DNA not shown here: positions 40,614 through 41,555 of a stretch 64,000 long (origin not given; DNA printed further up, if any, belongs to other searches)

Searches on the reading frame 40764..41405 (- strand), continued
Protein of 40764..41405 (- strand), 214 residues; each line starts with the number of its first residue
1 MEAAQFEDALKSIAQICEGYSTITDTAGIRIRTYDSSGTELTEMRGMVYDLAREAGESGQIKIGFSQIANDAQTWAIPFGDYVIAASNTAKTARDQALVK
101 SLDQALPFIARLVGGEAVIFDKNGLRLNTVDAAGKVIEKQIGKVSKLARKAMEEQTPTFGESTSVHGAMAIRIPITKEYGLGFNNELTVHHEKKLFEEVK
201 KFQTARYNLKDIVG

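Call 82: search_protein_families(library=pfam, proteins=[L014:3707-5161:-, L014:2298-3653:-, L008:4271-5107:+, L008:5121-5807:+, L008:2729-4126:+, L010:4620-5717:+, L010:2871-3713:+, L010:1801-2844:+], max_evalue=0.00001)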
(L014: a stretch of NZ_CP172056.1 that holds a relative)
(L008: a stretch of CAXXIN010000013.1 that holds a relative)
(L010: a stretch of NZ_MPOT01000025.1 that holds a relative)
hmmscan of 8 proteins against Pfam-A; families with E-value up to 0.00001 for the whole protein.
L014:3707-5161:- (485 aa): 7 families
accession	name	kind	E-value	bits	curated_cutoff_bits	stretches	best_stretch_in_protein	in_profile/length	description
PF00890.30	FAD_binding_2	-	6.6e-55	187.4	20.4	1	7-356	1-414/414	FAD binding domain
PF07992.20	Pyr_redox_2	-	9.5e-14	51.9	26.1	1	7-346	2-282/291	Pyridine nucleotide-disulphide oxidoreductase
PF02910.25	Succ_DH_flav_C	-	9.9e-14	51.8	20.8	1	403-481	3-89/130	Fumarate reductase flavoprotein C-term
PF03486.20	HI0933_like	-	4e-09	36.7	50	1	7-341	2-219/244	HI0933-like protein Rossmann domain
PF12831.13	FAD_oxidored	-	4.3e-09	36.6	27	1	7-184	1-145/416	FAD dependent oxidoreductase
PF01266.30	DAO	-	5.6e-07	29.8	27.9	0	7-53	1-48/353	FAD dependent oxidoreductase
PF01134.28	GIDA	-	9.9e-06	25.3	22.1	0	7-37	1-31/391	Glucose inhibited division protein A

L014:2298-3653:- (452 aa): 2 families
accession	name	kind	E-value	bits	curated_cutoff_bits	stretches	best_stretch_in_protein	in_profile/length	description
PF00083.30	Sugar_tr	-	2.5e-55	188.6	22.3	1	23-449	14-445/452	Sugar (and other) transporter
PF07690.21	MFS_1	-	8.1e-53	180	33.4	2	35-309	7-250/347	Major Facilitator Superfamily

L008:4271-5107:+ (279 aa): 1 family
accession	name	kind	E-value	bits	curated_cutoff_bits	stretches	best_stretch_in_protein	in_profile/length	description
PF00015.26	MCPsignal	-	5.4e-30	104.9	34.6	1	156-275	28-144/172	Methyl-accepting chemotaxis protein (MCP) signalling domain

L008:5121-5807:+ (229 aa): 5 families
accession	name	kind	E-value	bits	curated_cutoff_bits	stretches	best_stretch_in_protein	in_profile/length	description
PF13649.12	Methyltransf_25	-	1.3e-17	64.7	27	1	53-145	2-97/97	Methyltransferase domain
PF08242.18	Methyltransf_12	-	3.7e-15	56.9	30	1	53-146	1-97/98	Methyltransferase domain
PF08241.18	Methyltransf_11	-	8e-14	52.5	21.2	1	53-148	1-94/95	Methyltransferase domain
PF13489.12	Methyltransf_23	-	2.7e-09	37.4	27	1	46-168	20-132/164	Methyltransferase domain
PF13847.12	Methyltransf_31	-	5.3e-07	29.9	27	1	51-149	6-109/145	Methyltransferase domain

L008:2729-4126:+ (466 aa): 2 families
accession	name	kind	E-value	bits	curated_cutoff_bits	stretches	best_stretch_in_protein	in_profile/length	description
PF07690.21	MFS_1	-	1.4e-61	208.8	33.4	2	32-407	2-347/347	Major Facilitator Superfamily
PF00083.30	Sugar_tr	-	1.6e-46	159.6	22.3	1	59-453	44-449/452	Sugar (and other) transporter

L010:4620-5717:+ (366 aa): 4 families
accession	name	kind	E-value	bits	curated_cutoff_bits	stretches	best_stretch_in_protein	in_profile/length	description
PF03054.22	tRNA_Me_trans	-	1.1e-74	250.9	20.6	1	5-205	2-201/202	tRNA methyl transferase HUP domain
PF20258.4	tRNA_Me_trans_C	-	4.7e-23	81.8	20.6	1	281-356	2-77/77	Aminomethyltransferase beta-barrel domain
PF20259.3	tRNA_Me_trans_M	-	1.6e-22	79.2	27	1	209-274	1-66/66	tRNA methyl transferase PRC-barrel domain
PF06508.19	QueC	-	8.2e-07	29.2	22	1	7-191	3-176/210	Queuosine biosynthesis protein QueC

L010:2871-3713:+ (281 aa): 1 family
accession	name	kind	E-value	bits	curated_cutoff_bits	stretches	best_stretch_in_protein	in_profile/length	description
PF04909.20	Amidohydro_2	-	1.1e-28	101.3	26.4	1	6-281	1-289/289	Amidohydrolase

L010:1801-2844:+ (348 aa): 1 family
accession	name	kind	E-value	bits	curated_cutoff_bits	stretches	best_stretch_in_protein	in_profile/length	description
PF01008.23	IF-2B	-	1.2e-88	297.5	22.4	1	46-335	2-280/280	Initiation factor 2 subunit family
